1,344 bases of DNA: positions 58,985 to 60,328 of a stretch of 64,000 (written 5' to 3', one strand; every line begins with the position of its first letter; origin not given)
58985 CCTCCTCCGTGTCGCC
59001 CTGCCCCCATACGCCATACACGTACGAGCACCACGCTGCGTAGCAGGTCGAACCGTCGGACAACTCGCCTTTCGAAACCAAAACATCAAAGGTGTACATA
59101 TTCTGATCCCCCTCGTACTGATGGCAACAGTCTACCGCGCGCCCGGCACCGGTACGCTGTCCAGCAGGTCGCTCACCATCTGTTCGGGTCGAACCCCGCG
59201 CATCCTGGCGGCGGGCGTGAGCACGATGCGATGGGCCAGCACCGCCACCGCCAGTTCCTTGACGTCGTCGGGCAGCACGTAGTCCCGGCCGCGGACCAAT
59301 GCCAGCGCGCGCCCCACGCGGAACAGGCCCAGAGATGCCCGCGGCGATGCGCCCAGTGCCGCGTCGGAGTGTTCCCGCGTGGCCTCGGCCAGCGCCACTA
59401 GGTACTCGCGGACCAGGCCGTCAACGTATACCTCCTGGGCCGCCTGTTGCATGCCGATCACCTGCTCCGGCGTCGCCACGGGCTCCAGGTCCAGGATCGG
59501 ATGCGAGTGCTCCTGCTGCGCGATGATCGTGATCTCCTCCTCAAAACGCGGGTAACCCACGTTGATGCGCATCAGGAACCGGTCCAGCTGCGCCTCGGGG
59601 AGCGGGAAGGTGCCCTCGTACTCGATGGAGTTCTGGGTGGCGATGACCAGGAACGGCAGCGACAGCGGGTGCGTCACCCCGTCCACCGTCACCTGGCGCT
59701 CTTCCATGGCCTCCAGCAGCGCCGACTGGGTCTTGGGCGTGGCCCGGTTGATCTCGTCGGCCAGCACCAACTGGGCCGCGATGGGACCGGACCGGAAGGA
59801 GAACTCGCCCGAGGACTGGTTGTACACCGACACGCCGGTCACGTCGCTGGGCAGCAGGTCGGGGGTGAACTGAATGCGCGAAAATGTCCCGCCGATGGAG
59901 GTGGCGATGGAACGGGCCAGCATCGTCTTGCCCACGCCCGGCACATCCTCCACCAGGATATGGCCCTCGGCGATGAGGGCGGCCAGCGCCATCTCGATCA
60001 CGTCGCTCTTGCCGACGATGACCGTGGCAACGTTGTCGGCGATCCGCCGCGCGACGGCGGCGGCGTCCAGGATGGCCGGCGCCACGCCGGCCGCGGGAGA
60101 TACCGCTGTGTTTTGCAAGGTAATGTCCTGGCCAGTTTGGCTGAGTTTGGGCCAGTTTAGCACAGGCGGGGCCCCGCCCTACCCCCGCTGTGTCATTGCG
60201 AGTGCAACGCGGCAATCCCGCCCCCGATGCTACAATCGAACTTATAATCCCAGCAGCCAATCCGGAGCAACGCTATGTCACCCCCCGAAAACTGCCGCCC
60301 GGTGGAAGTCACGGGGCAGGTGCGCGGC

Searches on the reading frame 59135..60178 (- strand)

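Call 38: search_protein_families(library=ncbifam, proteins=[window:59135-60178:-], max_evalue=0.00001)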
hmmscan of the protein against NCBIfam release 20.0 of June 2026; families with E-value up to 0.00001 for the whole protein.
window:59135-60178:- (348 aa): 6 families
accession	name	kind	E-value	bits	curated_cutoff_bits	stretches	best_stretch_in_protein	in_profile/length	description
TIGR02031.1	BchD-ChlD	equivalog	2.6e-10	39.6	499.55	1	121-323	75-276/608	magnesium chelatase ATPase subunit D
NF047784.1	MadB_ATPase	equivalog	1.8e-08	33.9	475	0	137-222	141-221/298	MadB family AAA-type ATPase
TIGR02442.1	Cob-chelat-sub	hypoth_equivalog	3.1e-08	32.5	779.45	1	140-326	133-318/641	putative cobaltochelatase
TIGR02640.1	gas_vesic_GvpN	equivalog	4.8e-07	29.6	266.8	1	139-223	110-198/262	gas vesicle protein GvpN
NF001679.0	PRK00440.1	equivalog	4.7e-06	25.9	303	1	72-160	40-129/322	replication factor C small subunit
NF009943.0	PRK13406.1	equivalog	7.2e-06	24.8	571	0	143-325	102-262/585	magnesium chelatase subunit D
